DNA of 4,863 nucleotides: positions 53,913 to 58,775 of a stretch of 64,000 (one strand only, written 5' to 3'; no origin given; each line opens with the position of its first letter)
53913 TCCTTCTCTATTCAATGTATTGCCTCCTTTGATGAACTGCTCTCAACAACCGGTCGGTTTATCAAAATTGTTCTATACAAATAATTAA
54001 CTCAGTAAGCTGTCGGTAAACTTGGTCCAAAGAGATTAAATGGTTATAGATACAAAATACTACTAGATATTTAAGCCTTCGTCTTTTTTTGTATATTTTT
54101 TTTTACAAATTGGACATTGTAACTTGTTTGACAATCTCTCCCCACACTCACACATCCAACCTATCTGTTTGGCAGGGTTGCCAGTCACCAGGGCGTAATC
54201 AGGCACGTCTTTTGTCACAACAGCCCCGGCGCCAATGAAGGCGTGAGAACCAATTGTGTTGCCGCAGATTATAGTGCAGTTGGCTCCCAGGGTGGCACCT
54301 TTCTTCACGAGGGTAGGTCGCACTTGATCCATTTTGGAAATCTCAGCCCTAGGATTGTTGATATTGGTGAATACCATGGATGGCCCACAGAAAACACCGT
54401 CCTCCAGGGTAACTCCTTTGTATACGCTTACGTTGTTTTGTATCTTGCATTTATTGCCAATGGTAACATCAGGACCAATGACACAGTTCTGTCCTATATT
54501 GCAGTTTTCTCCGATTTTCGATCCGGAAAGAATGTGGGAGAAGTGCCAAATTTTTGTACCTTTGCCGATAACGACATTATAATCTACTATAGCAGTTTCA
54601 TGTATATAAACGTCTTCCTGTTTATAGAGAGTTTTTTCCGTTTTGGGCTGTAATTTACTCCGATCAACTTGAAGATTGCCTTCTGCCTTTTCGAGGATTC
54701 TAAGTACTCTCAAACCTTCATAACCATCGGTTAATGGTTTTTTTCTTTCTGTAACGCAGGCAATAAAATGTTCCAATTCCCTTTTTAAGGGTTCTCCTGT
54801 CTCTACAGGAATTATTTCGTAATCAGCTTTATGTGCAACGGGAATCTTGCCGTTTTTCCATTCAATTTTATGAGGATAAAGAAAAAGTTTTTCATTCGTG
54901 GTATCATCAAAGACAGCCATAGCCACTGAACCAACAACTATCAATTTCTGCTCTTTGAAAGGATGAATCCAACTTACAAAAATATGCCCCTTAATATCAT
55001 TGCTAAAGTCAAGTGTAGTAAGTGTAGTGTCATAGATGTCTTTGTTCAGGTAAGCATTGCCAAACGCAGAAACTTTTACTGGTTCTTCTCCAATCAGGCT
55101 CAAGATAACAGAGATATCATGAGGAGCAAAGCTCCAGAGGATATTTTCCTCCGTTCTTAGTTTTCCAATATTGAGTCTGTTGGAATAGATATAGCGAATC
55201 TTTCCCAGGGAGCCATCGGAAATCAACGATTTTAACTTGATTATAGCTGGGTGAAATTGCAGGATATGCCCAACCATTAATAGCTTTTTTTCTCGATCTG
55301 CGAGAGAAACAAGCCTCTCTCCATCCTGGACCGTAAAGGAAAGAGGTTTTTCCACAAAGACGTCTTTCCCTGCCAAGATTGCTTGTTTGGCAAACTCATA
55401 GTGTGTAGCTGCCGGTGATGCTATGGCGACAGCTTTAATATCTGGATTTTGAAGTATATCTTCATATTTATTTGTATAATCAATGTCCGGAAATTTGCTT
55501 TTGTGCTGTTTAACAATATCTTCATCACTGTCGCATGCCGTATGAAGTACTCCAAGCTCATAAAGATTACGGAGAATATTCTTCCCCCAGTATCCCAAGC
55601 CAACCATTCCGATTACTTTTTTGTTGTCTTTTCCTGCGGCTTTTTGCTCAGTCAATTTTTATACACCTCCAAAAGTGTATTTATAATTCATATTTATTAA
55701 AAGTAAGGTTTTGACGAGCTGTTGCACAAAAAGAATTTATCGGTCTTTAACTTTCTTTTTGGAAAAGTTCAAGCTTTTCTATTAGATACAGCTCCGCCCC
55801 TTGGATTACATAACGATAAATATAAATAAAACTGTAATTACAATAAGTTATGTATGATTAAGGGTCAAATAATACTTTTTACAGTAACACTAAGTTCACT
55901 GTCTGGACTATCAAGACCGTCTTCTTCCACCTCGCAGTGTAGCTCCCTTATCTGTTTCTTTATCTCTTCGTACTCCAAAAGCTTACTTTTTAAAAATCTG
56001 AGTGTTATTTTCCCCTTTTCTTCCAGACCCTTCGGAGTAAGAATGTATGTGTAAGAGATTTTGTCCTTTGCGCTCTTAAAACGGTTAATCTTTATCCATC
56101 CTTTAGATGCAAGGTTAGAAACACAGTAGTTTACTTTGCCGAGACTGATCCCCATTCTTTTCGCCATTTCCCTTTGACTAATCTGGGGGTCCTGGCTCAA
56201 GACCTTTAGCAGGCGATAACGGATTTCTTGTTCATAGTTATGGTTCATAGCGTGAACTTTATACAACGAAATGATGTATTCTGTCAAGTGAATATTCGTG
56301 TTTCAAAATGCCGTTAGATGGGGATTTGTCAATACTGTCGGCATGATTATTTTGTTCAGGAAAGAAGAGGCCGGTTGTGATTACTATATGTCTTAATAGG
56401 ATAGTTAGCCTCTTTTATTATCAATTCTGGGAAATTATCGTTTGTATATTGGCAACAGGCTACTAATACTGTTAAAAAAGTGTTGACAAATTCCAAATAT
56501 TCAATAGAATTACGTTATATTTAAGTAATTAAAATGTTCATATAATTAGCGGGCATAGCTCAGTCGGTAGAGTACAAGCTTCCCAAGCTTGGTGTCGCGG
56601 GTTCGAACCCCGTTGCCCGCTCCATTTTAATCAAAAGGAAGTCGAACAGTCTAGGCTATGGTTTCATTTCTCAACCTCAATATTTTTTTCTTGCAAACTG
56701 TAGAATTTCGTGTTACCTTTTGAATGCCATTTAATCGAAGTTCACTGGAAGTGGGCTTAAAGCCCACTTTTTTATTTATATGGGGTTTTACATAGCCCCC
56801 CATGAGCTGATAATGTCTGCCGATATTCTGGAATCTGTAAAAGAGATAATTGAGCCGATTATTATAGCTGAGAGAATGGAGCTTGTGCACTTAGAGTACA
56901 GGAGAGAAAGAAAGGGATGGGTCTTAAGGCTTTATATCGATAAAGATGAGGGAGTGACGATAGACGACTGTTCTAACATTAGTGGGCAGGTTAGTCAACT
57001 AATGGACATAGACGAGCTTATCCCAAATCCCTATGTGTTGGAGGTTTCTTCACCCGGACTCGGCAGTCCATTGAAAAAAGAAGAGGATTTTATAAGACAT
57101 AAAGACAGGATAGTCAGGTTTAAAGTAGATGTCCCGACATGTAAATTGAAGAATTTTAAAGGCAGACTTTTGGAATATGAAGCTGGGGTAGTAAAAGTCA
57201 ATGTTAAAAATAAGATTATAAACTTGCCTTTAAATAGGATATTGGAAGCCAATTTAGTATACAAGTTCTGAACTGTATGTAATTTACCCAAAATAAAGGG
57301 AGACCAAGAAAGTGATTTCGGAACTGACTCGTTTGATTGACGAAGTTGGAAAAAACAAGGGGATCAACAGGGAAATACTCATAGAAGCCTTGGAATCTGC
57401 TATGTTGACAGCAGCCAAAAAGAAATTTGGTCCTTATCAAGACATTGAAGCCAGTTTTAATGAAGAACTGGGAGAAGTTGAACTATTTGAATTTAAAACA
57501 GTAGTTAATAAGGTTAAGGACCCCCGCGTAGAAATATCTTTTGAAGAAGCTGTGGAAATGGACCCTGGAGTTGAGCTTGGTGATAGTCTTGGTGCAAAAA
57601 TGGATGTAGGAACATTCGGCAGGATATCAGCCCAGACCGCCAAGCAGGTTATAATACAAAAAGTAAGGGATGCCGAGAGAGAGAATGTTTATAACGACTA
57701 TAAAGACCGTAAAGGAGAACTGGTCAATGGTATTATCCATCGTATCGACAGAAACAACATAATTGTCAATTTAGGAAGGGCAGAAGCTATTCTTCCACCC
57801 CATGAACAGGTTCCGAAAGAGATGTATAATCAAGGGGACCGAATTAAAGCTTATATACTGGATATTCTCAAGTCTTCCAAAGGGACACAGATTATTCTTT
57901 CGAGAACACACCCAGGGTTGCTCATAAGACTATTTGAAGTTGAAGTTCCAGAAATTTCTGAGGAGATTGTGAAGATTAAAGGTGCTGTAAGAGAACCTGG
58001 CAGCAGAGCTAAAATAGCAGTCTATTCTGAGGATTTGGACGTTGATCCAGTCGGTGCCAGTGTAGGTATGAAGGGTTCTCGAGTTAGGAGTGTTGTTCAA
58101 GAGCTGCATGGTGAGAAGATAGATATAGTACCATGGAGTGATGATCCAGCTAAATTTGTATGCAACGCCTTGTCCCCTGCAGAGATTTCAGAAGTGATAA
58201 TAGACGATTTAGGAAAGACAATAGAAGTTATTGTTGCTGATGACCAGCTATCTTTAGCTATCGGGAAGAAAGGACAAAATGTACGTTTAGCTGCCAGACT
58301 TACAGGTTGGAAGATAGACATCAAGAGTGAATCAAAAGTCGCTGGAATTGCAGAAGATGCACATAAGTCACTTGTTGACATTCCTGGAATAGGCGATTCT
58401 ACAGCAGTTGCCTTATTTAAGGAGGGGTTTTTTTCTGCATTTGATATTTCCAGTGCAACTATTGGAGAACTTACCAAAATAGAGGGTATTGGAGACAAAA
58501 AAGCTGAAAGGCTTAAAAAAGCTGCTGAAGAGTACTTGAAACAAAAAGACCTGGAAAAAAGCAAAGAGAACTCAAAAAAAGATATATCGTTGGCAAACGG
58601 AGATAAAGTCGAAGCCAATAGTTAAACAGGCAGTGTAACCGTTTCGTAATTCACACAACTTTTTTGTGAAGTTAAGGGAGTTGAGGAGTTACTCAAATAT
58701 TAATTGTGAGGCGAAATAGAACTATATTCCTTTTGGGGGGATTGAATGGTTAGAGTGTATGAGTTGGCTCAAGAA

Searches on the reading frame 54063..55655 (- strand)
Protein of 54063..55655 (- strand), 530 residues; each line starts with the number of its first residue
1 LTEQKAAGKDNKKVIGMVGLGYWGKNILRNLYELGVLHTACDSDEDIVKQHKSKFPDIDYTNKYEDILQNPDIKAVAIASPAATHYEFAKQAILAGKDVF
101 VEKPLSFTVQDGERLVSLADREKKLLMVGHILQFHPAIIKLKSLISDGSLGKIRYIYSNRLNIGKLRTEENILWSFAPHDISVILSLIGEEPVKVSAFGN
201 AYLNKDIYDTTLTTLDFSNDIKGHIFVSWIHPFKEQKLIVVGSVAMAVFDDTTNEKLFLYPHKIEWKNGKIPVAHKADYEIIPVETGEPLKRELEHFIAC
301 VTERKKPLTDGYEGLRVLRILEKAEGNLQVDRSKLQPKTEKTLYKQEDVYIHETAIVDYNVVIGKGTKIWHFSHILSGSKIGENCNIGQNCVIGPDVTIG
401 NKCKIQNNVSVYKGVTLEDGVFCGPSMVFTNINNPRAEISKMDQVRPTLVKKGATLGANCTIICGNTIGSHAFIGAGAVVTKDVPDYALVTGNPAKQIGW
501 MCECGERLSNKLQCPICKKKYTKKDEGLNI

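Call 5: search_protein_families(library=pfam, proteins=[window:54063-55655:-], max_evalue=0.001)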
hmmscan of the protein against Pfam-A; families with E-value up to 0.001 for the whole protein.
window:54063-55655:- (530 aa): 8 families
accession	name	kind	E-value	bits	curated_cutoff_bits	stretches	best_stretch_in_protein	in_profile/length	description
PF01408.29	GFO_IDH_MocA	-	2e-22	80.6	24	1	15-130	3-120/120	Oxidoreductase family, NAD-binding Rossmann fold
PF00132.30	Hexapep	-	1.6e-20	72.3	27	2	360-394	1-35/36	Bacterial transferase hexapeptide (six repeats)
PF22725.1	GFO_IDH_MocA_C3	-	2.3e-13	50.7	27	1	140-246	3-122/124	GFO/IDH/MocA C-terminal domain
PF25084.1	LbH_EIF2B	-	5.1e-13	49.4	54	1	341-423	2-87/105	EIF2B subunit epsilon LbH domain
PF14602.12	Hexapep_2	-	4.5e-12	45.9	27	1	380-412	3-33/34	Hexapeptide repeat of succinyl-transferase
PF02894.22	GFO_IDH_MocA_C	-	2.6e-09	37.6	22.9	1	142-322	1-204/218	Oxidoreductase family, C-terminal alpha/beta domain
PF25247.1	LbH_GLGC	-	0.0003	21.2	27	0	381-418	76-118/135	GLGC left-handed parallel beta-helix domain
PF25087.1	GMPPB_C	-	0.00094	19.3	39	0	390-423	4-37/110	GMPPB C-terminal domain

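Call 35: search_protein_families(library=ncbifam, proteins=[window:54063-55655:-], max_evalue=0.001)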
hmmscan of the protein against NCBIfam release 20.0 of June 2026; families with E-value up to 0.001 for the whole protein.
window:54063-55655:- (530 aa): 56 families (the best 25 are shown)
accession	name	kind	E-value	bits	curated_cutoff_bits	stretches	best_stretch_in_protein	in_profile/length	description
NF040723.1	UDP-GlcNAcDh_Arch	equivalog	1.1e-49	169.6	450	1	15-321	3-294/302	UDP-N-acetylglucosamine 3-dehydrogenase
TIGR04380.1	myo_inos_iolG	equivalog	6e-30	104.2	355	1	15-329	4-324/330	inositol 2-dehydrogenase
TIGR03570.1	NeuD_NnaD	subfamily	3.6e-29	101.8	160.8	2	332-425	72-164/202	NeuD/PglB/VioB family sugar acetyltransferase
NF008607.0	PRK11579.1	subfamily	3e-21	75.8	330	1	14-159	6-151/346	oxidoreductase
NF041392.1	XylDh_Gfo6_Halo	equivalog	2.8e-20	72.4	350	1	12-159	16-169/350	D-xylose 1-dehydrogenase Gfo6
NF002060.0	PRK00892.1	subfamily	1.3e-18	67.2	207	1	345-462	98-220/345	UDP-3-O-(3-hydroxymyristoyl)glucosamine N-acyltransferase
TIGR01853.1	lipid_A_lpxD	equivalog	4.3e-18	65.3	242.5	1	341-462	83-211/325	UDP-3-O-(3-hydroxymyristoyl)glucosamine N-acyltransferase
NF058585.1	HptprglPActTf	PfamEq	2.3e-17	63.1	300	2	454-500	113-159/172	heptaprenylglyceryl phosphate O-acetyltransferase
NF003657.0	PRK05289.1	equivalog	7.8e-17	61.2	226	2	349-411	4-66/264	acyl-ACP--UDP-N-acetylglucosamine O-acyltransferase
NF007574.0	PRK10206.1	equivalog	1.8e-16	60.1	352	1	51-243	44-241/345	oxidoreductase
NF010937.0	PRK14357.1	equivalog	2.2e-16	59.8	658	2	335-425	230-317/448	bifunctional UDP-N-acetylglucosamine diphosphorylase/glucosamine-1-phosphate N-acetyltransferase GlmU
NF041874.1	EPS_EpsC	equivalog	6.6e-16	58.5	150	1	446-498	112-164/168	serine O-acetyltransferase EpsC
NF052479.1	LevoglcsnDh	equivalog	7.7e-16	57.7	650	1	38-158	39-159/386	levoglucosan dehydrogenase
TIGR03532.1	DapD_Ac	equivalog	1.4e-15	57.5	231.75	1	446-499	159-212/231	2,3,4,5-tetrahydropyridine-2,6-dicarboxylate N-acetyltransferase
TIGR01852.1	lipid_A_lpxA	equivalog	7.1e-15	55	231.05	2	351-409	1-59/254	acyl-ACP--UDP-N-acetylglucosamine O-acyltransferase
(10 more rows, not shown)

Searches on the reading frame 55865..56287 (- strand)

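Call 5: search_protein_families(library=pfam, proteins=[window:55865-56287:-], max_evalue=0.001)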
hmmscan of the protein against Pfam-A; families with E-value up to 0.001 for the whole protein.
window:55865-56287:- (140 aa): 7 families
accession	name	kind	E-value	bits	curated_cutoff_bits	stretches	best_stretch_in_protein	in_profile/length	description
PF13412.12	HTH_24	-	6.5e-14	51.7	21.9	1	21-66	3-48/48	Winged helix-turn-helix DNA-binding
PF01047.28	MarR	-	9.5e-07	29.1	24.6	1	24-76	6-56/59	MarR family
PF12802.13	MarR_2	-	8.9e-06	26.2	27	1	23-66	7-51/61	MarR family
PF13601.12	HTH_34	-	0.00027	21.5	27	1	22-90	1-68/80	Winged helix DNA-binding domain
PF21984.2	DnaD_N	-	0.0005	20.7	27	0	38-85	38-85/101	DnaD N-terminal domain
PF13463.12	HTH_27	-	0.00085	20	22.2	0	27-87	9-68/68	Winged helix DNA-binding domain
PF13404.12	HTH_AsnC-type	-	0.00093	19.4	27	0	25-52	7-34/42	AsnC-type helix-turn-helix domain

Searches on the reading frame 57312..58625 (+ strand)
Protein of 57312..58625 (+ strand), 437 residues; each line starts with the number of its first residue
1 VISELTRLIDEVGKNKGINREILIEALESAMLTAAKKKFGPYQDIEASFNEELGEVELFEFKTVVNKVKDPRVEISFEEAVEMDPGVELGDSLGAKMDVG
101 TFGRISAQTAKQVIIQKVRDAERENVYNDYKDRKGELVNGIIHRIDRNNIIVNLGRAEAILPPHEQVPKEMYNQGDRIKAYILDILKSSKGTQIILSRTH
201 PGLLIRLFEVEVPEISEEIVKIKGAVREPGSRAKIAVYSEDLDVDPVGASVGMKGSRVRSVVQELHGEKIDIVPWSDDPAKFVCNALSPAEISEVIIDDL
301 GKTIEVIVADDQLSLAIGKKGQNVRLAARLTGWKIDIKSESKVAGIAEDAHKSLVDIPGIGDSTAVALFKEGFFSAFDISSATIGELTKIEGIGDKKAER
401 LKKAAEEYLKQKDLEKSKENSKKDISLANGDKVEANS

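Call 40: search_protein_families(library=ncbifam, proteins=[window:57312-58625:+], max_evalue=1e-10)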
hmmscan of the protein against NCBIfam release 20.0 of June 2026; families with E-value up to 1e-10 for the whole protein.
window:57312-58625:+ (437 aa): 5 families
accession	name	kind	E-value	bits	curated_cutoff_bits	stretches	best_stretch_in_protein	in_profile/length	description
TIGR01953.1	NusA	equivalog_domain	3.5e-125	417.5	253.4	1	5-341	2-339/340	transcription termination factor NusA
NF006645.0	PRK09202.4-5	equivalog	7.5e-55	186.6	532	1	7-342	21-372/540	transcription termination/antitermination protein NusA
NF006642.0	PRK09202.4-1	equivalog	1.7e-39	135.8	687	1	9-341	24-376/614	transcription termination/antitermination protein NusA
TIGR01952.1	nusA_arch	equivalog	8.6e-14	52.1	74.35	1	246-339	43-137/141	NusA-like transcription termination signal-binding factor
NF006261.0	PRK08406.1-5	equivalog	5.3e-11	42.4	231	0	247-306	43-101/173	transcription elongation factor NusA-like protein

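Call 46: find_homologous_proteins(query=window:57312-58625:+, max_evalue=1e-50)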
Query window:57312-58625:+ (437 aa): 8000 proteins with E <= 1e-50 among 8000 candidates; the best 120 are listed.
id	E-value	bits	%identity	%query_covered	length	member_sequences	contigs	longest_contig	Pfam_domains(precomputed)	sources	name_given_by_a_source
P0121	1.8e-274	928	100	100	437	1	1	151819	PF13184.13,PF26594.2,PF14520.13,PF00575.30,PF08529.17,PF00633.30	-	-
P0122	5.2e-252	854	92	100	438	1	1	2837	PF13184.13,PF26594.2,PF14520.13,PF00575.30,PF08529.17,PF00633.30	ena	-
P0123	5.0e-240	815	89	100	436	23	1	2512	PF13184.13,PF26594.2,PF07650.24,PF00013.36,PF14520.13,PF00575.30,PF08529.17,PF00633.30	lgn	-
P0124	2.3e-213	727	79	100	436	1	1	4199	PF13184.13,PF26594.2,PF14520.13,PF00575.30,PF08529.17,PF00633.30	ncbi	ncbi:MAG: transcription termination factor NusA [Pseudomonadota bacterium]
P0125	2.1e-207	707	77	97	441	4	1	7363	PF13184.13,PF26594.2,PF14520.13,PF00575.30,PF08529.17,PF00633.30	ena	-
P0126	3.3e-205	700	75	100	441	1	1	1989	PF13184.13,PF26594.2,PF07650.24,PF14520.13,PF00575.30,PF08529.17,PF00633.30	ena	-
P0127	2.1e-202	691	75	97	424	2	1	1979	PF12826.14,PF13184.13,PF26594.2,PF14520.13,PF00575.30,PF08529.17,PF00633.30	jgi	-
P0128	3.9e-201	687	75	100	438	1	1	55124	PF13184.13,PF26594.2,PF07650.24,PF14520.13,PF00575.30,PF08529.17,PF00633.30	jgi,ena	-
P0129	7.5e-200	682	75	97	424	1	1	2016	PF12826.14,PF13184.13,PF26594.2,PF14520.13,PF00575.30,PF08529.17,PF00633.30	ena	-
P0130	6.8e-198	676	74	97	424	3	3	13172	PF13184.13,PF26594.2,PF14520.13,PF08529.17,PF00633.30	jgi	jgi:N utilization substance protein A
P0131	2.8e-196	671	73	97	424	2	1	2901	PF13184.13,PF26594.2,PF14520.13,PF08529.17,PF00633.30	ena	-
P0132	4.3e-195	667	74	99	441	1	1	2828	PF13184.13,PF26594.2,PF07650.24,PF14520.13,PF00575.30,PF08529.17,PF00633.30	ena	-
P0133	2.4e-194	664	72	98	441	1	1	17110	PF13184.13,PF26594.2,PF14520.13,PF00575.30,PF08529.17,PF00633.30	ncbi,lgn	-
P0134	8.6e-193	659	72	99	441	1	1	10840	PF13184.13,PF26594.2,PF00013.36,PF14520.13,PF00575.30,PF08529.17,PF00633.30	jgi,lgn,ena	-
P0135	5.1e-175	601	64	93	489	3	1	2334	PF26594.2,PF07650.24,PF10391.16,PF21999.3,PF08529.17,PF11731.15,PF12826.14,PF13184.13,PF00730.32,PF14520.13,PF11798.15,PF25453.2,PF00575.30,PF12836.14,PF00633.30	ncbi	-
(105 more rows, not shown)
